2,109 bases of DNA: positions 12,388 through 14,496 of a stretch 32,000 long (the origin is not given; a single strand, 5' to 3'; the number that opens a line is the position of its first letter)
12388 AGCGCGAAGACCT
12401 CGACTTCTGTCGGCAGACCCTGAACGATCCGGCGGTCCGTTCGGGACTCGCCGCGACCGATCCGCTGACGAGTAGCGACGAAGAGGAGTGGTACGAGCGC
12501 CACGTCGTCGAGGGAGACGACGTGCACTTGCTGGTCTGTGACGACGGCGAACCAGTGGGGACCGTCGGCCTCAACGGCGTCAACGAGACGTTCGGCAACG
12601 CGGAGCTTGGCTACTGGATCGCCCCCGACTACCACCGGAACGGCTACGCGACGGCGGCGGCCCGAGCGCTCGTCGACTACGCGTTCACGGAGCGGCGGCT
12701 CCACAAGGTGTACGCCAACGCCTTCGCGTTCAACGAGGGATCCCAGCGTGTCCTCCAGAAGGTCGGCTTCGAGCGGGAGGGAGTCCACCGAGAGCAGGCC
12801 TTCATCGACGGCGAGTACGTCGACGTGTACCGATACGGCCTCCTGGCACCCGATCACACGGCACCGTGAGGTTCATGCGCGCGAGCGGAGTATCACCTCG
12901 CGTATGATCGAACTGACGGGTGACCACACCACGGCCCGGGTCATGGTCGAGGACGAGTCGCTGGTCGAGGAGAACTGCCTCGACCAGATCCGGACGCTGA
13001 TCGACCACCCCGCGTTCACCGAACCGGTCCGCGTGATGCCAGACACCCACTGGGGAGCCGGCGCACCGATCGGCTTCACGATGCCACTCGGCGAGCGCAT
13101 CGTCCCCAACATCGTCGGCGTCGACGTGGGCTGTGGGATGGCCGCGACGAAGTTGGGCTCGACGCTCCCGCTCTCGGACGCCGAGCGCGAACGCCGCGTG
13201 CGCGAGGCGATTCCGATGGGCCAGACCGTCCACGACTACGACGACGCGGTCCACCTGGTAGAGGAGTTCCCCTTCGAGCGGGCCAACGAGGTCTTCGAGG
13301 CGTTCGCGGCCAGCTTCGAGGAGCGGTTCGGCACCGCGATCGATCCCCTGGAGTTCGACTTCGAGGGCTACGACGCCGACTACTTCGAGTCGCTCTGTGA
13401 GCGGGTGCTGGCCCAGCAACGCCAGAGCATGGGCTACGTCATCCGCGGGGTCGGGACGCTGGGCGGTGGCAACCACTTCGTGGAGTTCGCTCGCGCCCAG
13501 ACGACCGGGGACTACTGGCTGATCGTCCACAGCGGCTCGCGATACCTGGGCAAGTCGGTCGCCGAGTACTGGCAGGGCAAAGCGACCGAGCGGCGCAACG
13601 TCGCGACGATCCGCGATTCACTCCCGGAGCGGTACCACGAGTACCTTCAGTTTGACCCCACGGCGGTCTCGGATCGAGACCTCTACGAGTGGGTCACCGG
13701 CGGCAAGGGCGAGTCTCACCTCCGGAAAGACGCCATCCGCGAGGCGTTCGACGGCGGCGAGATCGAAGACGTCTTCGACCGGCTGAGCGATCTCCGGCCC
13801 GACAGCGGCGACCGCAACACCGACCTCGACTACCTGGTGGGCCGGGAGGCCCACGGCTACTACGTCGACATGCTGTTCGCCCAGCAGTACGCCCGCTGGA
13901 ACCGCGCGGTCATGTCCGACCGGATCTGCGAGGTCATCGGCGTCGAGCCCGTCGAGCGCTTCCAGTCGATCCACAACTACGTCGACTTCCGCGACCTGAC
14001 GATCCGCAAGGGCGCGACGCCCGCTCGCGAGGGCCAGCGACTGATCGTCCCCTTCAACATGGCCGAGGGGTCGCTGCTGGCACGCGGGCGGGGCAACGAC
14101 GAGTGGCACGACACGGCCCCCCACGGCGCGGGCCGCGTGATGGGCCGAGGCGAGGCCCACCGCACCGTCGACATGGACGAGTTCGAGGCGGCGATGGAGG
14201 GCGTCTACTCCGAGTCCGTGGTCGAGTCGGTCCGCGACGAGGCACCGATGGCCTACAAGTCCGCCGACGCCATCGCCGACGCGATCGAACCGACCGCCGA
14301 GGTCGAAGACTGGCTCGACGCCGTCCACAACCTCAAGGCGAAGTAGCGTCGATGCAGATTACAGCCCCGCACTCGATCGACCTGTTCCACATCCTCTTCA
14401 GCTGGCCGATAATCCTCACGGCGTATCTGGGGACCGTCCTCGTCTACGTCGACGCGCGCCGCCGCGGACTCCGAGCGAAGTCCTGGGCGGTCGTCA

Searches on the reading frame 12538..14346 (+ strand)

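Call 81: search_protein_families(library=pfam, max_evalue=0.001, proteins=[window:12538-14346:+])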
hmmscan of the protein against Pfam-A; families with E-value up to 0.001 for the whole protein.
window:12538-14346:+ (602 aa): 1 family
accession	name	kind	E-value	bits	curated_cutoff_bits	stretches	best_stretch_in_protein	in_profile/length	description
PF01139.22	RtcB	-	2e-55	189.2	27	2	150-369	1-222/426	tRNA-splicing ligase RtcB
